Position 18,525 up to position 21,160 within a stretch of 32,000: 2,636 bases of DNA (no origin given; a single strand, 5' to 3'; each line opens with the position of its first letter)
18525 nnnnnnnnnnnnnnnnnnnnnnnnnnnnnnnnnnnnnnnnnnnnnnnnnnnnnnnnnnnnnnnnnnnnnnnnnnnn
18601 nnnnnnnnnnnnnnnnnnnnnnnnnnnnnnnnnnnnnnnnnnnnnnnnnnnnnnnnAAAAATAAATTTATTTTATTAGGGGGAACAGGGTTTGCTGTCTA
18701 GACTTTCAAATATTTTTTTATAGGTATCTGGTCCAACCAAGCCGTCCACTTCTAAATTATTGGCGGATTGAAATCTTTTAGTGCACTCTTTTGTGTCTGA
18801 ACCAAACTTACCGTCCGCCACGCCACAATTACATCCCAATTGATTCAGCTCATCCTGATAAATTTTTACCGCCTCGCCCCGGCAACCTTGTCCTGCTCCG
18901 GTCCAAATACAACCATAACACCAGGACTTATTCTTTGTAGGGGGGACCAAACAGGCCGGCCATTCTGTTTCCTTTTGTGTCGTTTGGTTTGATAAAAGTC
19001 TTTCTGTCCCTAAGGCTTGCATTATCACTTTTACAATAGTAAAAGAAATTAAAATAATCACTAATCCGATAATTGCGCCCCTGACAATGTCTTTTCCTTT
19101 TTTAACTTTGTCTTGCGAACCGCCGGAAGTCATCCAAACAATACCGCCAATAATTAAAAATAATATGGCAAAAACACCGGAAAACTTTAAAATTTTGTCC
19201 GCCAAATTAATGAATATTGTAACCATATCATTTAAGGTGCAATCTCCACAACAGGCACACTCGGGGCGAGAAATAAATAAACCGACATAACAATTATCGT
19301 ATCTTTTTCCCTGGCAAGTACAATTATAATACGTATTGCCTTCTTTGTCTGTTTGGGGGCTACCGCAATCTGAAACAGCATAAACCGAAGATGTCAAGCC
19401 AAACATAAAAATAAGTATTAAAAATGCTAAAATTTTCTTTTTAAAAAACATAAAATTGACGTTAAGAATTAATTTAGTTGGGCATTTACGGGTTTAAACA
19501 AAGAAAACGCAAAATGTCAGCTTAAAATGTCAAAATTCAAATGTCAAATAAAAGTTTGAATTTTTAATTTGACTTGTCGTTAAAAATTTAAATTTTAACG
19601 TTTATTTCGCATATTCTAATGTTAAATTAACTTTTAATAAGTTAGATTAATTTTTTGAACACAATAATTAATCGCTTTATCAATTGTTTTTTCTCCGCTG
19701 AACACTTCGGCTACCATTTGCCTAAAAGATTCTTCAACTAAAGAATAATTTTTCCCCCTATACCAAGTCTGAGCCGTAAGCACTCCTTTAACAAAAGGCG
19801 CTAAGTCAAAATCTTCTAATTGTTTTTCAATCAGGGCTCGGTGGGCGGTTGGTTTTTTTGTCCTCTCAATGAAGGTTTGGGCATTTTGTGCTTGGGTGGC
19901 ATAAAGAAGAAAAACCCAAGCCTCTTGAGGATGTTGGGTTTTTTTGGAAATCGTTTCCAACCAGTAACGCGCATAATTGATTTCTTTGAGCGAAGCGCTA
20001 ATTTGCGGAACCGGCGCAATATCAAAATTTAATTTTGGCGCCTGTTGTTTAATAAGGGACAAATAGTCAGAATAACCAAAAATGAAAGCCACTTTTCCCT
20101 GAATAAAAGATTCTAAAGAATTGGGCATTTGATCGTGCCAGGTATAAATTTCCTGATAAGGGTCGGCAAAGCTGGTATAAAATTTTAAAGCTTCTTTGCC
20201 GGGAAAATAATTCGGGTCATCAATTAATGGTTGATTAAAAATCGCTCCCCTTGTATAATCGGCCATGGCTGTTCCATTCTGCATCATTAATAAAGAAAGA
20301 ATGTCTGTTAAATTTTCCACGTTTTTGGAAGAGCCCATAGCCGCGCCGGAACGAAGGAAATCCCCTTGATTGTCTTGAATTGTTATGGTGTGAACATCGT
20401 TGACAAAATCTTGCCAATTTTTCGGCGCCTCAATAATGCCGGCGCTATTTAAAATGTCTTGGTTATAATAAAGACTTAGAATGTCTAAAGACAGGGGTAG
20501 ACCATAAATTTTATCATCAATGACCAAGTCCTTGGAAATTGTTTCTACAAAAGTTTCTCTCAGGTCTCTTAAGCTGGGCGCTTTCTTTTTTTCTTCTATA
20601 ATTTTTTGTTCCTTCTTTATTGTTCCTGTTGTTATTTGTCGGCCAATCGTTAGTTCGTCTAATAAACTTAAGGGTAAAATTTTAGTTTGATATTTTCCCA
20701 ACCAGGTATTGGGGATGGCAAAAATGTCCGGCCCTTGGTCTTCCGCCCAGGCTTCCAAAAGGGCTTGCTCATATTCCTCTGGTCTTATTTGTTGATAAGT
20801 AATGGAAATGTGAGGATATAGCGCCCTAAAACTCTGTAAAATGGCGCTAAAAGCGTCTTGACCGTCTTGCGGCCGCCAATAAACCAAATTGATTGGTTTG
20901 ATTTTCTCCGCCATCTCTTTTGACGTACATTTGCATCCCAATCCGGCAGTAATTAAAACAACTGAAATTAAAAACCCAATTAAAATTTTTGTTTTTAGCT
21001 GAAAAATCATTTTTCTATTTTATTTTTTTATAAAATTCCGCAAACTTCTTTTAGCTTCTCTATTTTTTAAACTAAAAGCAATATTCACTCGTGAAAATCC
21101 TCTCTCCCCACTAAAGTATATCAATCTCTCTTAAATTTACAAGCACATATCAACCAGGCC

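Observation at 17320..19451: Tandem quartet of TrbC/VirB2-like 'pilin' paralogs with no secretion machinery in the window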

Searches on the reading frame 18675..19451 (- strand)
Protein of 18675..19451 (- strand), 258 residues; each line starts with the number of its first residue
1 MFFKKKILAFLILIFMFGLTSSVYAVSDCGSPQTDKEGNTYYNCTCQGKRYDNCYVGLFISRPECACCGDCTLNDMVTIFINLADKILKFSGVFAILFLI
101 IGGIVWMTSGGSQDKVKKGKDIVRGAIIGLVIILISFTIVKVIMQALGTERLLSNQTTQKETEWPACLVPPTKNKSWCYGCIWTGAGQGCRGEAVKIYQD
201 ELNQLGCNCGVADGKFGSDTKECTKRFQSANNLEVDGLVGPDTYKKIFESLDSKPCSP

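Call 4: search_protein_families(library=pfam, proteins=[window:18675-19451:-], max_evalue=1)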
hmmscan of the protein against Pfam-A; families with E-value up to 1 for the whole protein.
window:18675-19451:- (258 aa): 6 families
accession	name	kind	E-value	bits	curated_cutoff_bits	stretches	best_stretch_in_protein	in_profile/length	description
PF01471.23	PG_binding_1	-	4.4e-14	52.8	23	1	191-247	1-57/57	Putative peptidoglycan binding domain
PF18895.5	T4SS_pilin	-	1.5e-08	35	26.6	1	83-143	12-71/71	Type IV secretion system pilin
PF04956.18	TrbC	-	0.019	15.6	27.9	1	61-142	25-97/98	TrbC/VIRB2 pilin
PF04479.18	RTA1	-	0.044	13.8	24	1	85-143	70-127/208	RTA1 like protein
PF09374.15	PG_binding_3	-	0.048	14.3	24.6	0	194-224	2-31/76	Predicted Peptidoglycan domain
PF08823.16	PG_binding_2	-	0.16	12.7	21.1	1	193-234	16-57/74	Putative peptidoglycan binding domain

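Call 9: find_encoding_contigs(protein=window:18675-19451:-, flank=10000, max_places=6)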
Protein window:18675-19451:- (258 aa): 6 contigs read that carry it; 6 places shown.
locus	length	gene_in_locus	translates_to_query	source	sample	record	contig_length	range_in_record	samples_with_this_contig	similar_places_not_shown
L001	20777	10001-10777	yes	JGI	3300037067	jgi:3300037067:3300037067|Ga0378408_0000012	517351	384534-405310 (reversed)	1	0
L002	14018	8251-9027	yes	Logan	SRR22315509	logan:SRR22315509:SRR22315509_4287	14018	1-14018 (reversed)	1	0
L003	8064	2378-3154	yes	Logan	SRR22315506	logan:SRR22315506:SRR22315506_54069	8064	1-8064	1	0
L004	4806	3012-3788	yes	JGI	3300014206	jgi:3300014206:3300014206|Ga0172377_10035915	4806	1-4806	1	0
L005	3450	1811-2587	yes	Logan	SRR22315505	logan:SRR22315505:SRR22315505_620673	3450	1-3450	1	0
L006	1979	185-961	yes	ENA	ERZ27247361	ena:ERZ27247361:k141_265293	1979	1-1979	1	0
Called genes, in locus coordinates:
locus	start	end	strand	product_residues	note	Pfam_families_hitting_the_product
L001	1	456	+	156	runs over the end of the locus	PF04138:GtrA_DPMS_TM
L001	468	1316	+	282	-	PF13529:Peptidase_C39_2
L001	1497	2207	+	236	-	PF13482:RNase_H_2, PF10108:DNA_pol_B_exo2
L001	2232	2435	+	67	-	-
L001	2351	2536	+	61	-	-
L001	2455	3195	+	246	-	PF12146:Hydrolase_4 (weak), PF12697:Abhydrolase_6 (weak), PF00326:Peptidase_S9 (weak)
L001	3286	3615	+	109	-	PF03819:MazG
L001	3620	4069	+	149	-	PF01467:CTP_transf_like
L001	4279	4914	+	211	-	PF07853:DUF1648, PF13630:SdpI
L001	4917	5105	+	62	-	-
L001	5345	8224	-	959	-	PF00912:Transgly, PF00905:Transpeptidase, PF17957:Big_7 (faint)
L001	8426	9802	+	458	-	PF01547:SBP_bac_1, PF13416:SBP_bac_8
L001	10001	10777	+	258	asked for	PF18895:T4SS_pilin, PF01471:PG_binding_1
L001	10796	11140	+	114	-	PF04956:TrbC, PF18895:T4SS_pilin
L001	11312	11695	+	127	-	PF18895:T4SS_pilin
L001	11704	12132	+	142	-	PF18895:T4SS_pilin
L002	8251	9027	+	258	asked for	PF18895:T4SS_pilin, PF01471:PG_binding_1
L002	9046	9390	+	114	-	PF04956:TrbC, PF18895:T4SS_pilin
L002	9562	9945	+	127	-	PF18895:T4SS_pilin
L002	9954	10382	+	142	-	PF18895:T4SS_pilin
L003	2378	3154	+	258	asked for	PF18895:T4SS_pilin, PF01471:PG_binding_1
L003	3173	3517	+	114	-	PF04956:TrbC, PF18895:T4SS_pilin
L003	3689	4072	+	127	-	PF18895:T4SS_pilin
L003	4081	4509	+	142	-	PF18895:T4SS_pilin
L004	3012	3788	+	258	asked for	PF18895:T4SS_pilin, PF01471:PG_binding_1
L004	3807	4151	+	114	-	PF04956:TrbC, PF18895:T4SS_pilin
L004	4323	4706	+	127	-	PF18895:T4SS_pilin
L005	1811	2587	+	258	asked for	PF18895:T4SS_pilin, PF01471:PG_binding_1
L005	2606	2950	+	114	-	PF04956:TrbC, PF18895:T4SS_pilin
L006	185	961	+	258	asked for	PF18895:T4SS_pilin, PF01471:PG_binding_1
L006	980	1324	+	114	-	PF04956:TrbC, PF18895:T4SS_pilin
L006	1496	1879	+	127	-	PF18895:T4SS_pilin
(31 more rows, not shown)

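Call 33: search_protein_families(library=pfam, alignment_id=A2, max_evalue=0.001)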
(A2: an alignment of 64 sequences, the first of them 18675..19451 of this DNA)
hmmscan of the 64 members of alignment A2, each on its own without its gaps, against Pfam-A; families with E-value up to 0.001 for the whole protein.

A. member 1, window:18675-19451:- (258 aa): 2 families
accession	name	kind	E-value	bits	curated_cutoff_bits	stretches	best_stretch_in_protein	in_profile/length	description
PF01471.23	PG_binding_1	-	4.4e-14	52.8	23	1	191-247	1-57/57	Putative peptidoglycan binding domain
PF18895.5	T4SS_pilin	-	1.5e-08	35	26.6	1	83-143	12-71/71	Type IV secretion system pilin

B. families by the number of members that match (of 64 scanned): 3 families
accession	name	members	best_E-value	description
PF18895.5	T4SS_pilin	63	5.7e-11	Type IV secretion system pilin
PF01471.23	PG_binding_1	4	4.4e-14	Putative peptidoglycan binding domain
PF04956.18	TrbC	1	0.00043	TrbC/VIRB2 pilin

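Call 36: search_protein_families(library=ncbifam, proteins=[window:18675-19451:-], max_evalue=0.01)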
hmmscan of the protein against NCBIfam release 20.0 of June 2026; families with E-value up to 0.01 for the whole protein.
window:18675-19451:- (258 aa): 7 families
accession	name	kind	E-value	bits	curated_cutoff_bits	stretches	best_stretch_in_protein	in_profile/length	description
NF052336.1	PdgHdaseHSB100310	equivalog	3.2e-10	39.9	500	1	183-248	182-247/316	peptidoglycan hydrolase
TIGR02869.1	spore_SleB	equivalog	1.5e-09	38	236.5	1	188-247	9-68/201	spore cortex-lytic enzyme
NF052335.1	PdgHdaseHSB129560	equivalog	1e-08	34.9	500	1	183-248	197-262/330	peptidoglycan hydrolase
NF052377.1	lmo1851_S41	exception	9.5e-07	27.9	725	1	191-253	389-451/468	lmo1851 family serine protease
NF004786.0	PRK06132.1-3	equivalog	0.00052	18.9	329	1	193-250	221-281/418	hypothetical protein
NF045849.1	ICE_MMCAP2_0565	equivalog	0.00073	19.2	40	1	90-146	23-79/80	Mbov_0395 family pilin-like conjugal transfer protein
TIGR03979.1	His_Ser_Rich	equivalog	0.0092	16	121.65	0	198-243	137-182/190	His-Xaa-Ser repeat protein HxsA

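Call 46: predict_structure(alignment_id=A4)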
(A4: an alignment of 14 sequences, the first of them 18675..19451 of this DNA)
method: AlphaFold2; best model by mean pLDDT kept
length: 258 residues; sequences in the alignment: 14
mean_pLDDT: 77.5   pTM: 0.41
mean pLDDT of the five models: 77.5, 75.1, 69.7, 67.7, 64.6
residues with pLDDT >= 90: 55; 70-90: 136; 50-70: 51; < 50: 16
segments of 3 or more residues with pLDDT < 50: 21-27, 153-161
pLDDT, mean of each block of 10 residues (from residue 1): 67 66 49 82 79 72 68 61 70 83 84 86 88 84 68 43 78 86 77 94 90 92 93 93 89 73
secondary structure, 60 per line:
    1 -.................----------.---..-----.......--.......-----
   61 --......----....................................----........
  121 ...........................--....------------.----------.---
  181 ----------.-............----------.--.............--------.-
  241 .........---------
elements in order: H2-18 E40-46 E49-55 H63-68 H73-108 H113-147 H150-153 H193-204 H218-230 H241-249

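Call 53: fold_search(model_id=the predicted structure, library=pdb)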
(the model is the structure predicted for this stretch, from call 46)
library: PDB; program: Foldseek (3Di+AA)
matches with E <= 10: 105; with E <= 0.001: 0
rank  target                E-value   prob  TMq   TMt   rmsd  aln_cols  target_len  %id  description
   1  6tci                  3.0e-03  1.00  0.24  0.83   1.3        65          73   34  The crystal structure of SleB N-terminal domain (released 2020-11-18)
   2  3bkh                  3.4e-03  1.00  0.22  0.21   1.1        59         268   39  Crystal structure of the bacteriophage phiKZ lytic transglycosylase, gp144 (released 2008-01-08)
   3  4c2e_A                3.8e-03  1.00  0.24  0.14   1.0        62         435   29  Crystal structure of the protease CtpB(S309A) present in a resting state (released 2013-12-04)
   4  1lbu                  4.9e-03  1.00  0.22  0.26   7.7        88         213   38  HYDROLASE METALLO (ZN) DD-PEPTIDASE (released 1996-11-08)
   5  4c2c_A                7.8e-03  1.00  0.23  0.14   1.1        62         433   29  Crystal structure of the protease CtpB in an active state (released 2013-12-04)
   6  4c2g_A                8.2e-03  1.00  0.23  0.14   1.1        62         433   29  Crystal structure of CtpB(S309A) in complex with a peptide having a Val-Pro-Ala C-terminus (released 2013-12-04)
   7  5tv7_A                8.2e-03  1.00  0.24  0.38   1.5        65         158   37  2.05 Angstrom Resolution Crystal Structure of Peptidoglycan-Binding Protein from Clostridioides difficile in Complex w (released 2016-12-14)
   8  4c2h_A                9.3e-03  1.00  0.24  0.14   1.0        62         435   29  Crystal structure of the CtpB(V118Y) mutant (released 2013-12-04)
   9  4c2f_A                1.5e-02  1.00  0.23  0.14   1.1        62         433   29  Crystal structure of the CtpB R168A mutant present in an active conformation (released 2013-12-04)
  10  9h68_A                1.6e-02  1.00  0.23  0.15   1.3        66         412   27  Crystal Structure of the spore gernation lytic transglycosylase SleC from Clostridioides difficile in its zymogenic fo (released 2025-02-12)
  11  4xxt                  1.7e-02  1.00  0.21  0.25   1.0        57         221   38  Crystal structure of Fused Zn-dependent amidase/peptidase/peptodoglycan-binding domain-containing protein from Clostridi (released 2015-02-18)
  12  9h68_B                2.4e-02  1.00  0.23  0.15   3.5        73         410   25  Crystal Structure of the spore gernation lytic transglycosylase SleC from Clostridioides difficile in its zymogenic fo (released 2025-02-12)
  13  9h68_D                2.5e-02  1.00  0.23  0.15   3.7        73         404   25  Crystal Structure of the spore gernation lytic transglycosylase SleC from Clostridioides difficile in its zymogenic fo (released 2025-02-12)
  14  9h68_C                2.8e-02  1.00  0.23  0.15   1.3        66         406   27  Crystal Structure of the spore gernation lytic transglycosylase SleC from Clostridioides difficile in its zymogenic fo (released 2025-02-12)
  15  7rum_A                2.8e-02  1.00  0.22  0.22   2.6        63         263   40  Endolysin from Escherichia coli O157:H7 phage FTEbC1, LysT84 (released 2022-02-09)
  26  8dfu_0                5.0e-01  0.97  0.25  0.69   7.2        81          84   16  Cryo-EM structure of conjugation pili from Aeropyrum pernix (released 2023-03-22)
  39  8exh_A                4.4e+00  0.28  0.20  0.61   4.0        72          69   26  Agrobacterium tumefaciens Tpilus (released 2023-03-22)
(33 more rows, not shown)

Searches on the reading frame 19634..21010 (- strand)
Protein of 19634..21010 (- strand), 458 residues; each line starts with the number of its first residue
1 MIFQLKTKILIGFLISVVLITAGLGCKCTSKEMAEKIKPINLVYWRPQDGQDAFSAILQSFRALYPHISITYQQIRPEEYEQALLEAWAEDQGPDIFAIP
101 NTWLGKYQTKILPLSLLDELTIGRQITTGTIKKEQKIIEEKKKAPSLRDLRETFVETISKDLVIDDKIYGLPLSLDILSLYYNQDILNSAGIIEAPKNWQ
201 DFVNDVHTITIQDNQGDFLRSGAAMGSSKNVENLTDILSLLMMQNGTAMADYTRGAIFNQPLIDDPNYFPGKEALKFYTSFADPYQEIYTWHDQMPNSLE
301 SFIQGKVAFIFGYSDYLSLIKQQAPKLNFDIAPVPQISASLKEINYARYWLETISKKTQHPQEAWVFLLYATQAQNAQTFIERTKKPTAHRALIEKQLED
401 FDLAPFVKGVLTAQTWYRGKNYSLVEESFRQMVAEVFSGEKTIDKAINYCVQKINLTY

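Call 6: search_protein_families(library=pfam, proteins=[window:19634-21010:-], max_evalue=0.001)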
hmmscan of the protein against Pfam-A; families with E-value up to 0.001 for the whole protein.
window:19634-21010:- (458 aa): 2 families
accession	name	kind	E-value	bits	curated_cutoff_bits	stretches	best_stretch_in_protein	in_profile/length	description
PF01547.30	SBP_bac_1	-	9.7e-24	85.3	26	1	51-377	5-306/307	Bacterial extracellular solute-binding protein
PF13416.11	SBP_bac_8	-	3.5e-22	80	27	1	57-384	2-256/279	Bacterial extracellular solute-binding protein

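Call 36: search_protein_families(library=ncbifam, proteins=[window:19634-21010:-], max_evalue=0.01)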
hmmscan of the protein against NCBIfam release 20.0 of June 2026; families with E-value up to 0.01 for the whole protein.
window:19634-21010:- (458 aa): 3 families
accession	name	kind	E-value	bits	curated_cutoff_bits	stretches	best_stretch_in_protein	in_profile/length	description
NF053763.1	ABCarbgalBndGanS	equivalog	3.8e-07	29.2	700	1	148-207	118-177/420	galactooligosaccharide ABC transporter substrate-binding protein GanS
NF007011.0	PRK09474.1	equivalog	3.7e-05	22.7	291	1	150-203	111-159/396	maltose/maltodextrin ABC transporter substrate-binding protein MalE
TIGR03850.1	bind_CPR_0540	equivalog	0.0012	17.6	299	1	11-203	5-185/437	carbohydrate ABC transporter substrate-binding protein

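Call 57: find_homologous_proteins(query=window:19634-21010:-, max_evalue=0.00001)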
Query window:19634-21010:- (458 aa): 525 proteins with E <= 0.00001 among 8000 candidates; the best 120 are listed.
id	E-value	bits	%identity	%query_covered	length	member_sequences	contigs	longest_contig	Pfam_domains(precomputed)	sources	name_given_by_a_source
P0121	0.0e+0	1036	100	100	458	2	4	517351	PF13416.12,PF01547.31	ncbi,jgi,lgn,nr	ncbi:MAG: extracellular solute-binding protein [Patescibacteria group bacterium]|jgi:ABC-type glycer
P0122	5.3e-268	907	84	100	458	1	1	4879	PF13416.12,PF01547.31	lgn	-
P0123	1.7e-254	863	80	100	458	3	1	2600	PF13416.12,PF01547.31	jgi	-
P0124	2.3e-244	829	78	99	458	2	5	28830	PF13416.12,PF01547.31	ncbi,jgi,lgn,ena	-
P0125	2.2e-227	773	71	100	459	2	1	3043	PF13416.12,PF01547.31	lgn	-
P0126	7.6e-223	758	70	99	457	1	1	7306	PF13416.12,PF01547.31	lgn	-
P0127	4.4e-222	756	70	99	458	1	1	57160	PF13416.12,PF01547.31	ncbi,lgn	-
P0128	6.7e-222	755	69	100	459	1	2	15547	PF13416.12,PF01547.31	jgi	-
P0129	8.1e-222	755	69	100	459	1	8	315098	PF13416.12,PF01547.31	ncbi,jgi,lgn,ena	-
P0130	1.0e-221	755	70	99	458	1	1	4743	PF13416.12,PF01547.31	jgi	-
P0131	6.4e-221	752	69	100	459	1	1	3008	PF13416.12,PF01547.31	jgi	-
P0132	1.3e-220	751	70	100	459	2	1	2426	PF13416.12,PF01547.31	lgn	-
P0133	2.5e-218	743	70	99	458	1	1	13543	PF13416.12,PF01547.31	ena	-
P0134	2.3e-216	737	68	100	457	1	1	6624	PF13416.12,PF01547.31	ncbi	-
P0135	1.3e-215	734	69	100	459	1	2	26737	PF13416.12,PF01547.31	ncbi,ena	-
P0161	3.8e-199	680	64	99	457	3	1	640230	PF13416.12,PF01547.31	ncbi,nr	ncbi:MAG: extracellular solute-binding protein [Patescibacteria group bacterium]|nr:extracellular so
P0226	2.2e-135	470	48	99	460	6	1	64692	PF13416.12,PF01547.31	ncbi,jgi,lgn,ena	-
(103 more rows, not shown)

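Call 58: find_encoding_contigs(protein=P0161, flank=10000, max_places=1)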
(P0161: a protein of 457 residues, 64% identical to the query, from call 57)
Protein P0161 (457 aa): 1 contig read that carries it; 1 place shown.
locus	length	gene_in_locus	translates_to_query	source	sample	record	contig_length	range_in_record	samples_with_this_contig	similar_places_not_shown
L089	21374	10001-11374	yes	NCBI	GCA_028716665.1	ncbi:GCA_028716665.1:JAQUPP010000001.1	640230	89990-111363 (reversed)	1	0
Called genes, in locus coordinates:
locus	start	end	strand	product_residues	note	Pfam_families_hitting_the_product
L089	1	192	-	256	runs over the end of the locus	-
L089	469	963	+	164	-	-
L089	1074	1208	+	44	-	-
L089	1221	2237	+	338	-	PF02618:YceG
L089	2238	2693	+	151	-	PF04138:GtrA_DPMS_TM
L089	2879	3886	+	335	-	PF01073:3Beta_HSD, PF01370:Epimerase, PF02719:Polysacc_synt_2, PF04321:RmlD_sub_bind, PF07993:NAD_binding_4, PF16363:GDP_Man_Dehyd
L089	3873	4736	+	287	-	PF13529:Peptidase_C39_2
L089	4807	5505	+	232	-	-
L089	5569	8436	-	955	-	PF00912:Transgly, PF00905:Transpeptidase, PF17957:Big_7 (faint)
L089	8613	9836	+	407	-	PF00579:tRNA-synt_1b, PF22421:SYY_C-terminal, PF01479:S4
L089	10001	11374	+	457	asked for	PF01547:SBP_bac_1, PF13416:SBP_bac_8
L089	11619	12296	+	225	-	PF18895:T4SS_pilin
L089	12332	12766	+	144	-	PF18895:T4SS_pilin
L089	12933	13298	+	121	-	PF18895:T4SS_pilin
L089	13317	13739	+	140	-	PF18895:T4SS_pilin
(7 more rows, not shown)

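Call 59: find_encoding_contigs(protein=P0226, flank=10000, max_places=1)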
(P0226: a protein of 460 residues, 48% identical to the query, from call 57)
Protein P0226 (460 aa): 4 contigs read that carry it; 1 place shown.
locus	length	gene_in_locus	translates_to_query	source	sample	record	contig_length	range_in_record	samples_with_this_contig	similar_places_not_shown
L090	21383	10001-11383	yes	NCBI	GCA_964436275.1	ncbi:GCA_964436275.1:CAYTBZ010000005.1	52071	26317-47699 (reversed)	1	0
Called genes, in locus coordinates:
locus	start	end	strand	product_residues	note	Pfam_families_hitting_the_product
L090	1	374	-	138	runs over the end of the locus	PF01252:Peptidase_A8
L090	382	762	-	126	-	PF01258:zf-dskA_traR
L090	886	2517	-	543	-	-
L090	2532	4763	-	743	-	PF01138:RNase_PH, PF03725:RNase_PH_C, PF03726:PNPase, PF01138:RNase_PH, PF00013:KH_1, PF00575:S1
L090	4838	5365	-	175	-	PF01936:NYN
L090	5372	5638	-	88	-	PF00312:Ribosomal_S15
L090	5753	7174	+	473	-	PF01943:Polysacc_synt, PF13440:Polysacc_synt_3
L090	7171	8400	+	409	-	PF04932:Wzy_C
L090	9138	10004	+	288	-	PF00483:NTP_transferase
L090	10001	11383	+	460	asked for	PF01547:SBP_bac_1, PF13416:SBP_bac_8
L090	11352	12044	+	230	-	PF18895:T4SS_pilin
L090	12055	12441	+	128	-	PF18895:T4SS_pilin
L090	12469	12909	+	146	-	PF18895:T4SS_pilin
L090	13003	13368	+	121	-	PF18895:T4SS_pilin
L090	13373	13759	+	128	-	PF18895:T4SS_pilin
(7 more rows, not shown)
